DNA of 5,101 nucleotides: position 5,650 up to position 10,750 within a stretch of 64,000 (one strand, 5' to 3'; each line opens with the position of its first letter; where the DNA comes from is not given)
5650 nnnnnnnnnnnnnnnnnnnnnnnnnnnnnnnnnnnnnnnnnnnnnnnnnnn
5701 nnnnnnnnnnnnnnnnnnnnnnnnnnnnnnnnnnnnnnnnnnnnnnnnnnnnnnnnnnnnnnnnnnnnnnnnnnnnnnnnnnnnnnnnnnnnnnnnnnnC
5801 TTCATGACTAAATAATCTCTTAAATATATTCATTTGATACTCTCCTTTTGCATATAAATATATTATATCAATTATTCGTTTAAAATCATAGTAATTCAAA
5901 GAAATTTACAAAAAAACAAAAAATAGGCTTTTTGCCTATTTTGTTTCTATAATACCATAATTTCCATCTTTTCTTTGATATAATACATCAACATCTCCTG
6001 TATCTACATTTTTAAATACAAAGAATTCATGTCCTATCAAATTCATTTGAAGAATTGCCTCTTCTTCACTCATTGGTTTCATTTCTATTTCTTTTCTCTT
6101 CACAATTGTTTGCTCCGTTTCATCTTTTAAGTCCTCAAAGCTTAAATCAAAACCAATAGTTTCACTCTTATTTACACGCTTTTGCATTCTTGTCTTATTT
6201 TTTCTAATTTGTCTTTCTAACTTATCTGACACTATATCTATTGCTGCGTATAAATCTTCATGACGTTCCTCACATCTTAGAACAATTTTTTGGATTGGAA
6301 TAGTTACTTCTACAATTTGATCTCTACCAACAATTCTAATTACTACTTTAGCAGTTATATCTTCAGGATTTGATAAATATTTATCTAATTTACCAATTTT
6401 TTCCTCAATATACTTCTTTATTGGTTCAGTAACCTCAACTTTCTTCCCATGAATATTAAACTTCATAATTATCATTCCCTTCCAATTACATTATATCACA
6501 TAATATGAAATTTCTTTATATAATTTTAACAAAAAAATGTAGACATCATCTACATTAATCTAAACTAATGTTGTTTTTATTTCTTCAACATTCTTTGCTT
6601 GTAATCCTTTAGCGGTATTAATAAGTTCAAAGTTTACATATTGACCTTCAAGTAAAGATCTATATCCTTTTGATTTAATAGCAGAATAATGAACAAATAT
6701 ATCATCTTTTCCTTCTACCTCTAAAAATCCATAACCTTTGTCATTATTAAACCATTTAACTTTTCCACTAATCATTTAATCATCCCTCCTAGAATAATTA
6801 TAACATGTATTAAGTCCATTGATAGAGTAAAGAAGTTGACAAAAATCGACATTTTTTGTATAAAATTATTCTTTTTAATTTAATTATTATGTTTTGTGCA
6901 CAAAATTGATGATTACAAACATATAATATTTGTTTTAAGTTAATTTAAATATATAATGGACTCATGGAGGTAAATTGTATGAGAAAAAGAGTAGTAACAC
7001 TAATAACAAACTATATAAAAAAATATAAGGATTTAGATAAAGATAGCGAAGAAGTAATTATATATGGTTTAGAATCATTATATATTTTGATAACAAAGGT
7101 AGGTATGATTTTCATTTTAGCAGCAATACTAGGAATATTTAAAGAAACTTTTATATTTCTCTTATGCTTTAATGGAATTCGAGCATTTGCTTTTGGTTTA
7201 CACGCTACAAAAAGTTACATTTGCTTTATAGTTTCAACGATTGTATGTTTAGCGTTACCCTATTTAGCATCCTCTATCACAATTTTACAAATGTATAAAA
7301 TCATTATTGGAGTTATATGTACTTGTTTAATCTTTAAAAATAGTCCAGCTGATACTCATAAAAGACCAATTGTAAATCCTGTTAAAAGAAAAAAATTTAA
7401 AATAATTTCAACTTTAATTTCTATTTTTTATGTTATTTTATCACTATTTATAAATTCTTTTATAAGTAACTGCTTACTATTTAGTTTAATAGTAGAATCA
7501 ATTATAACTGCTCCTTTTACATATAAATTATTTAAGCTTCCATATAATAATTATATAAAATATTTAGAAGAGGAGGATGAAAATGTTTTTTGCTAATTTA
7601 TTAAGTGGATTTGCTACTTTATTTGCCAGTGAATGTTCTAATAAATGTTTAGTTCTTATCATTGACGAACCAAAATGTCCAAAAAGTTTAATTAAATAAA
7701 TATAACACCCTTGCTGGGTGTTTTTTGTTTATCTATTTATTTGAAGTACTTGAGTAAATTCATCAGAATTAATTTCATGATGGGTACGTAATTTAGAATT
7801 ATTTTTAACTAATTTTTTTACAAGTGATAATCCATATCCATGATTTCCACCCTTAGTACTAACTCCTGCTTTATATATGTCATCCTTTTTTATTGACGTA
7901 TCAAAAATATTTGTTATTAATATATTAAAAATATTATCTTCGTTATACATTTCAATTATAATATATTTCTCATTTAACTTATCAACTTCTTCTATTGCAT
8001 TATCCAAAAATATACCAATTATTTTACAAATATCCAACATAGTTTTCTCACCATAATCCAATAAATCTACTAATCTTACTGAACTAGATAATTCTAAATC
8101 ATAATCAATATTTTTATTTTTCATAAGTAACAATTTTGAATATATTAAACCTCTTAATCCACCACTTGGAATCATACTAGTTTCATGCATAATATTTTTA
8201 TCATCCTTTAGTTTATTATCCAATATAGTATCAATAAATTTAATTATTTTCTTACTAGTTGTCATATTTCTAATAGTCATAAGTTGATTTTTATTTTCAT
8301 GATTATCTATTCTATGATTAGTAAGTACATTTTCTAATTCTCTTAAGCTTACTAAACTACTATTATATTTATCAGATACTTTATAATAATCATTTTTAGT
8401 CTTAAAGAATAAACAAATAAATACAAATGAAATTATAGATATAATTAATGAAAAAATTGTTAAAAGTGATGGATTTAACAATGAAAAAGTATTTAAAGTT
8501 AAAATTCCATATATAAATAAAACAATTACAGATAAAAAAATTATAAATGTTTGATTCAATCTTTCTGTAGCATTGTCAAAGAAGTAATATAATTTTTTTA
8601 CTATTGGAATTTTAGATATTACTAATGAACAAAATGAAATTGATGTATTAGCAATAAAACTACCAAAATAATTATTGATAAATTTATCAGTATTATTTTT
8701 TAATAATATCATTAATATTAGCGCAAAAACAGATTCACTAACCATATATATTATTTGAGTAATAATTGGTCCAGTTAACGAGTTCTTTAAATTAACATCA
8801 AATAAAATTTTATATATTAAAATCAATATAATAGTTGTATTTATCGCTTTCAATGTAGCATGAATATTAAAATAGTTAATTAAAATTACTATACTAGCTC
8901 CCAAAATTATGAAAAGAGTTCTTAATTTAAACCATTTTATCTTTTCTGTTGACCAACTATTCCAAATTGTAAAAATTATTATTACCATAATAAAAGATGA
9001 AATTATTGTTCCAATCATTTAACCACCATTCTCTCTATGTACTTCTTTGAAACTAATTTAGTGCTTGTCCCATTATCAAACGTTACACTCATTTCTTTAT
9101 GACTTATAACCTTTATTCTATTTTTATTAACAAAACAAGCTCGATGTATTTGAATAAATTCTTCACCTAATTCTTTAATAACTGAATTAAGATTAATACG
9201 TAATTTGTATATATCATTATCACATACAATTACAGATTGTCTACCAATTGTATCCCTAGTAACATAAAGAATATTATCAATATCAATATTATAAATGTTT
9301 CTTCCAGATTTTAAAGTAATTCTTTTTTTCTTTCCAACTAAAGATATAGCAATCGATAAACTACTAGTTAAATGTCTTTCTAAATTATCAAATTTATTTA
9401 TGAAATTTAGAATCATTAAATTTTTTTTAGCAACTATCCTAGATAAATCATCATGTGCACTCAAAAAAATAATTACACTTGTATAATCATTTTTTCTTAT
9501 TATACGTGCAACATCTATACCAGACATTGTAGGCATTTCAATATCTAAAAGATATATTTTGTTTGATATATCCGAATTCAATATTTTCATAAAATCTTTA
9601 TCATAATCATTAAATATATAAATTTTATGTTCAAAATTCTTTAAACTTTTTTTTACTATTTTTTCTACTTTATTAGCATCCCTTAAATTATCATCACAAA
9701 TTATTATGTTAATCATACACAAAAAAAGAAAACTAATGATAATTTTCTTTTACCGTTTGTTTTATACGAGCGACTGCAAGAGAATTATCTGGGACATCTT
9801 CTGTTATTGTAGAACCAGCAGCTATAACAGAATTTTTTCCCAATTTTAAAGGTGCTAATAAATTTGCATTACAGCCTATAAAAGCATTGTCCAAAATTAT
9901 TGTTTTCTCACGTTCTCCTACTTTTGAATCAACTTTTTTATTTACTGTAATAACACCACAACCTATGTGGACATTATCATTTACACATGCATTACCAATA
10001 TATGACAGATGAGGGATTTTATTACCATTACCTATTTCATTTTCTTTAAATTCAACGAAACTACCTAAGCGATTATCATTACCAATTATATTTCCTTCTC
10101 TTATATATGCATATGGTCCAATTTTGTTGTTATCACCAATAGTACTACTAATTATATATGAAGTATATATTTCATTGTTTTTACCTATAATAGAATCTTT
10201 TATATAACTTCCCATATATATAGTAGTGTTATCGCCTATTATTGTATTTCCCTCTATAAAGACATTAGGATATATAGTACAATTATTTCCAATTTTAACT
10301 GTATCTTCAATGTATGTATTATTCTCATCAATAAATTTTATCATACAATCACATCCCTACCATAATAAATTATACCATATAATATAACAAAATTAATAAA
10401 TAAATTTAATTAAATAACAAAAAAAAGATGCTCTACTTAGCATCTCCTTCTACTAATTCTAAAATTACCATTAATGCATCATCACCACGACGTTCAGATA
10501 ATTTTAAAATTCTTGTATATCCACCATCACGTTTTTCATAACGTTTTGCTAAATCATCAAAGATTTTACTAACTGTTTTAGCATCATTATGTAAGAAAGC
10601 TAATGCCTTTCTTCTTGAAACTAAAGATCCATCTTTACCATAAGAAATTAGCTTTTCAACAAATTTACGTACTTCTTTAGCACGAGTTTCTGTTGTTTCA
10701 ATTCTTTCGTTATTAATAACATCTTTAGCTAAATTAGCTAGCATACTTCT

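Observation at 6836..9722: agr-type quorum-sensing locus with convergent layout and an unannotated AgrD (predicted CLVLI thiolactone)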

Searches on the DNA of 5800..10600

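Call 43: search_rna_families(source=window, start=5800, end=10600, threshold=evalue, max_evalue=1)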
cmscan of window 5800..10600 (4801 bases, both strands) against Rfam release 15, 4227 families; matches with E-value up to 1: 1.
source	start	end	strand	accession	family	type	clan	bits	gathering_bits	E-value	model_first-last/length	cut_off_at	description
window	7440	7495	-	RF00165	Corona_pk3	Cis-reg;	CL00117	26.1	35.6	0.036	1-61/61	no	Coronavirus 3' UTR pseudoknot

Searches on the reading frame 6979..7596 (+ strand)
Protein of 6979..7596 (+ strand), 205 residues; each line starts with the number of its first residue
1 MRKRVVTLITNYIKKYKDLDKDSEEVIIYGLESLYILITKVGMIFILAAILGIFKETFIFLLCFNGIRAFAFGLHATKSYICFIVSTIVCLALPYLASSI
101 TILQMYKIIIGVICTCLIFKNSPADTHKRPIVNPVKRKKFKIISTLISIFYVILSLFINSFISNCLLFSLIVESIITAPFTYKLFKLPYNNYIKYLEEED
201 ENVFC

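Call 3: search_protein_families(library=pfam, proteins=[window:6979-7596:+], max_evalue=0.1)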
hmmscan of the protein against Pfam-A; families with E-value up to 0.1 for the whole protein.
window:6979-7596:+ (205 aa): 1 family
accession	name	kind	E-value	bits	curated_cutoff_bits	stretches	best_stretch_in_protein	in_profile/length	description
PF04647.20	AgrB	-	1.7e-36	125.7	23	1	8-175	3-179/185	Accessory gene regulator B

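Call 4: search_protein_families(library=ncbifam, proteins=[window:6979-7596:+], max_evalue=0.1)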
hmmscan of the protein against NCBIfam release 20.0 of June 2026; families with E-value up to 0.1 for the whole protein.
window:6979-7596:+ (205 aa): 1 family
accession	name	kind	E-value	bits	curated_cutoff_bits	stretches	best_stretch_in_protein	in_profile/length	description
NF002210.0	PRK01100.1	equivalog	1.3e-28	100.2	282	1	10-195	19-205/210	accessory gene regulator ArgB-like protein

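Call 16: find_related_loci(query=window:6979-7593:+, collection=genome_contigs, flank=3500)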
Query window:6979-7593:+ (205 aa) in genome_contigs; peptide patterns used: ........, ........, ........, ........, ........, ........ (x = any residue, [..] = any of these).
339 stretches matched a pattern, but none encodes a relative of the query by tblastn (E <= 1e-3).

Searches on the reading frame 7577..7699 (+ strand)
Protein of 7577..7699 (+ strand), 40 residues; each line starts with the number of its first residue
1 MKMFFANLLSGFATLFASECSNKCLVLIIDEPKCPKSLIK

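Call 3: search_protein_families(library=pfam, proteins=[window:7577-7699:+], max_evalue=0.1)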
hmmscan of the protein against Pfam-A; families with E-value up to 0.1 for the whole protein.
window:7577-7699:+ (40 aa): 0 families

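Call 4: search_protein_families(library=ncbifam, proteins=[window:7577-7699:+], max_evalue=0.1)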
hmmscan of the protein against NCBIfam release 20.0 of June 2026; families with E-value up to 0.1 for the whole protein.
window:7577-7699:+ (40 aa): 1 family
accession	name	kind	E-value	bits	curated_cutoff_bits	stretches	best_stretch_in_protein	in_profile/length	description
TIGR04223.1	quorum_AgrD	subfamily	4e-06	26.8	19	1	4-40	6-38/38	AgrD family cyclic lactone autoinducer peptide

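Call 15: find_homologous_proteins(query=window:7577-7696:+, max_evalue=0.01)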
Query window:7577-7696:+ (40 aa): 6 proteins with E <= 0.01 among 8 candidates.
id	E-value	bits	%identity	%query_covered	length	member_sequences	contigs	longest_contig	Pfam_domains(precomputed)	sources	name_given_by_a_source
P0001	2.2e-17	77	100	95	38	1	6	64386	-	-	-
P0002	3.6e-5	40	55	95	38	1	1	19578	-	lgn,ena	-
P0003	1.1e-4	39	58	100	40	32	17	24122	-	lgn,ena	-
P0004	6.9e-4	36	55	100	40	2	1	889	-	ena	-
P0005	7.1e-4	36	60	100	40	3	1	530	-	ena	-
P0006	9.7e-4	36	60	100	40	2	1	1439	-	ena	-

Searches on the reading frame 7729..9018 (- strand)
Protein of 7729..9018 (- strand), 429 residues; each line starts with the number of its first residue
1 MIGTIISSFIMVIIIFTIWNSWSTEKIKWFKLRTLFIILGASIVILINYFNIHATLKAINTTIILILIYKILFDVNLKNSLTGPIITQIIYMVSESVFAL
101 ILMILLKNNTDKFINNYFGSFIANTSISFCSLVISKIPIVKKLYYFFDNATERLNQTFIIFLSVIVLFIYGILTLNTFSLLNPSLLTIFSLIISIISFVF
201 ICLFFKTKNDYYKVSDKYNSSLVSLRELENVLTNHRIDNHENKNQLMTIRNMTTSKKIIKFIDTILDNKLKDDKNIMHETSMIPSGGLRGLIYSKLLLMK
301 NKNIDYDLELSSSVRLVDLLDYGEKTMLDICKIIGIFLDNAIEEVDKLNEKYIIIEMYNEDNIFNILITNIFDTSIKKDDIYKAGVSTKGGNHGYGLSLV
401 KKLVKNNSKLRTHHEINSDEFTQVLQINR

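Call 3: search_protein_families(library=pfam, proteins=[window:7729-9018:-], max_evalue=0.1)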
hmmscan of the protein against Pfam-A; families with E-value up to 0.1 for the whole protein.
window:7729-9018:- (429 aa): 2 families
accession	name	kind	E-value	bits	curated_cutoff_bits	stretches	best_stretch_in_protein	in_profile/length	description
PF14501.12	HATPase_c_5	-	2.1e-14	53.7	22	1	327-427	3-101/102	GHKL domain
PF02518.31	HATPase_c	-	0.0038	18.1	26.4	1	330-412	6-93/111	Histidine kinase-, DNA gyrase B-, and HSP90-like ATPase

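Call 4: search_protein_families(library=ncbifam, proteins=[window:7729-9018:-], max_evalue=0.1)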
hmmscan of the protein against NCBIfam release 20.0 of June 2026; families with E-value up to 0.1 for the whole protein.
window:7729-9018:- (429 aa): 3 families
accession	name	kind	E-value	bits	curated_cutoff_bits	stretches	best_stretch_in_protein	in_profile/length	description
NF008298.1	PRK11086.1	subfamily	1.7e-15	56.5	520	1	234-423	332-518/529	DcuS/MalK family sensor histidine kinase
NF046015.1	HisKinAgrCStaph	equivalog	2.6e-11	43.4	500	1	12-421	6-410/414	quorum-sensing sensor histidine kinase AgrC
NF038334.1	malate_HK_MalK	exception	3.7e-09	35.8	800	1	235-406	333-502/533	malate sensor histidine kinase MalK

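Call 45: search_solved_structures(query=window:7729-9018:-, max_evalue=0.001)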
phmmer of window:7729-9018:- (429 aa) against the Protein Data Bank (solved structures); distinct sequences matched with E-value up to 0.001: 2.
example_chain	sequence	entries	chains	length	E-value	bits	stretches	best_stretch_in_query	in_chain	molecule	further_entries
4bxi_A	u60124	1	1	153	4.6e-10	42.5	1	288-424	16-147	ACCESSORY GENE REGULATOR PROTEIN C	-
6e52_A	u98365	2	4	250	5.7e-09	38.9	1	284-423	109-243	Staphylococcus aureus AgrC histidine kinase module fused to Saccharomyces cerevisiae GCN4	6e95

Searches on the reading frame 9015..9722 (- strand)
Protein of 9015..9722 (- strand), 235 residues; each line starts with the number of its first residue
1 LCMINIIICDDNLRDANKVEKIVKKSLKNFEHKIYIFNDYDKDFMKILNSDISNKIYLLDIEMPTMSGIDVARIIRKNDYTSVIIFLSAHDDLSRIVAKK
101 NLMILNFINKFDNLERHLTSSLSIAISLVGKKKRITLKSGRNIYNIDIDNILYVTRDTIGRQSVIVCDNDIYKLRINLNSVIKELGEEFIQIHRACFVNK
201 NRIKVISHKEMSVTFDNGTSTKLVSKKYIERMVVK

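Call 3: search_protein_families(library=pfam, proteins=[window:9015-9722:-], max_evalue=0.1)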
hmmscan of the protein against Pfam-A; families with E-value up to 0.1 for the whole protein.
window:9015-9722:- (235 aa): 3 families
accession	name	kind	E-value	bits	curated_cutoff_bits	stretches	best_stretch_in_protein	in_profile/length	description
PF04397.21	LytTR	-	5.7e-14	52.6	22.6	1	142-231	2-92/98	LytTr DNA-binding domain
PF00072.30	Response_reg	-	2.9e-10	40.7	30.2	1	16-110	7-99/111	Response regulator receiver domain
PF04921.20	XAP5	-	0.0051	17.6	25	1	117-231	31-131/155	XAP5, circadian clock regulator C-terminal domain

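Call 4: search_protein_families(library=ncbifam, proteins=[window:9015-9722:-], max_evalue=0.1)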
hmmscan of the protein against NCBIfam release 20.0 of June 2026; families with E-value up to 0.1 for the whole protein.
window:9015-9722:- (235 aa): 48 families (the best 25 are shown)
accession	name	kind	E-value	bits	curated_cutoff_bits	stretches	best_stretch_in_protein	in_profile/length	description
NF046049.1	quorum_RR_AgrA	equivalog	9.4e-13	48.3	400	1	5-220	2-227/238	quorum-sensing response regulator AgrA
NF040749.1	tetrathio_RR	equivalog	1.7e-08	34.4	290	1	17-125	9-114/191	tetrathionate respiration response regulator TtrR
NF010684.1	PRK14084.1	equivalog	1.6e-07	31.3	375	2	133-209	148-223/254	response regulator transcription factor LytR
NF008677.0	PRK11697.1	equivalog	3.1e-07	30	246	1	3-231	1-230/238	two-component system response regulator BtsR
NF006900.1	PRK09390.1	equivalog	1.4e-06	28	255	1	19-127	16-121/203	response regulator FixJ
NF008469.0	PRK11361.1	equivalog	1.5e-06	27.2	714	1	6-115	7-111/461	acetoacetate metabolism transcriptional regulator AtoC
NF053854.1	RespRegPhoBBctds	equivalog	1.8e-06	27.5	270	1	15-98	6-88/225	two-component system response regulator PhoB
NF052445.1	RespRegMctR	equivalog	1.9e-06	27.4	300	1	50-96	44-90/205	two-component system response regulator MctR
NF040534.1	resp_reg_YycF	equivalog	3.6e-06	26.4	340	1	15-94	8-84/231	response regulator YycF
TIGR01818.1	ntrC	equivalog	3.6e-06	26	558.6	1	15-114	6-103/463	nitrogen regulation protein NR(I)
NF007419.0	PRK09958.1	equivalog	6.4e-06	25.9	251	1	32-94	23-86/204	acid-sensing system DNA-binding response regulator EvgA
NF051850.1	RespRegRprY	equivalog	7.1e-06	25.6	370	1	4-132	5-127/234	response regulator transcription factor RprY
NF041946.1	LuxO_transreg_Vib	equivalog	2.3e-05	23.4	800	1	15-97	4-84/463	quorum-sensing sigma-54 dependent transcriptional regulator LuxO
NF041880.1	EPS_EpsF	equivalog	2.9e-05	22.8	900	1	56-91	42-79/492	response regulator EpsF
TIGR01387.1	cztR_silR_copR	subfamily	5e-05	23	279.2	1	14-97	5-86/218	heavy metal response regulator transcription factor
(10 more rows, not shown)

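Call 44: search_solved_structures(query=window:9015-9716:-, max_evalue=0.001)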
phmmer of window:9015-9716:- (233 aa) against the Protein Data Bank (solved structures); distinct sequences matched with E-value up to 0.001: 14.
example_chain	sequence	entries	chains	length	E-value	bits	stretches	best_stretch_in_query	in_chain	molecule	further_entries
6swl_A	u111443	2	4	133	8.4e-06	28.9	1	4-109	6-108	Two-component response regulator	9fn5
3heb_A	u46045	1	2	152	1.7e-05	27.9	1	2-114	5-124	Response regulator receiver domain protein (CheY)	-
4mld_A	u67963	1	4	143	7e-05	25.9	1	4-113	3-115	Response regulator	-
4ml3_A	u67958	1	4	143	0.00017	24.6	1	4-113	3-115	Response regulator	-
3a0u_A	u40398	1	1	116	0.0002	24.4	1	14-97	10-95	Response regulator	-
3jte_A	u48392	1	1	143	0.00025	24.1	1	51-137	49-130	Response regulator receiver protein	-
3a0r_B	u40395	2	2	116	0.00027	24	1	14-91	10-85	Response regulator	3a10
6wsh_A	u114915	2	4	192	0.00032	23.7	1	54-135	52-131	Response regulator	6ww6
4cbv_A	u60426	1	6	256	0.0004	23.4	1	4-214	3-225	COME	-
4xqq_A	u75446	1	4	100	0.00047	23.2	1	132-216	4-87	Accessory gene regulator A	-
3bs1_A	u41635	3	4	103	0.00048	23.1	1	132-216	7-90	Accessory gene regulator protein A | Accessory gene regulator A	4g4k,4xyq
4xqj_A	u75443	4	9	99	0.00052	23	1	132-216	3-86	Accessory gene regulator A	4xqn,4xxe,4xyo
8phx_A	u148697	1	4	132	0.00052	23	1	3-108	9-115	Histidine protein kinase SLN1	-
3cfy_A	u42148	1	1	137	0.00057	22.9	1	22-118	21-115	Putative LuxO repressor protein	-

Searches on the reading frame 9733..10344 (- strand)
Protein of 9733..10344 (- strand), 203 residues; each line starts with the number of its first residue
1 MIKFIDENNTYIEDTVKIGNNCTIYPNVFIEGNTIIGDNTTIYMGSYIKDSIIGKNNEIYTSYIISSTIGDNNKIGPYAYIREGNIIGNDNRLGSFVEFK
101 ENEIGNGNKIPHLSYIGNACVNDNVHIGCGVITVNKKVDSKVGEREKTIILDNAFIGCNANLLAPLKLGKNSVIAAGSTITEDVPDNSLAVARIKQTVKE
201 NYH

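Call 3: search_protein_families(library=pfam, proteins=[window:9733-10344:-], max_evalue=0.1)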
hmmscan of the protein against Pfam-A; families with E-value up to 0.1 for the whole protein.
window:9733-10344:- (203 aa): 6 families
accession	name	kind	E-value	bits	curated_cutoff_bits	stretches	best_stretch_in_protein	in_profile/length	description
PF00132.30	Hexapep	-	8.3e-32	108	27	4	67-98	2-33/36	Bacterial transferase hexapeptide (six repeats)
PF25084.1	LbH_EIF2B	-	2.8e-12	47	54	3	8-76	2-71/105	EIF2B subunit epsilon LbH domain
PF14602.12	Hexapep_2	-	6.1e-07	29.5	27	2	149-181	3-33/34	Hexapeptide repeat of succinyl-transferase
PF25247.1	LbH_GLGC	-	1.3e-05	25.6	27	1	44-152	9-119/135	GLGC left-handed parallel beta-helix domain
PF24894.1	Hexapep_GlmU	-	1.6e-05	25.4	23.3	0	33-91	34-87/104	GlmU-like, C-terminal hexapeptide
PF25087.1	GMPPB_C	-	1.6e-05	25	39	1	9-90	4-80/110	GMPPB C-terminal domain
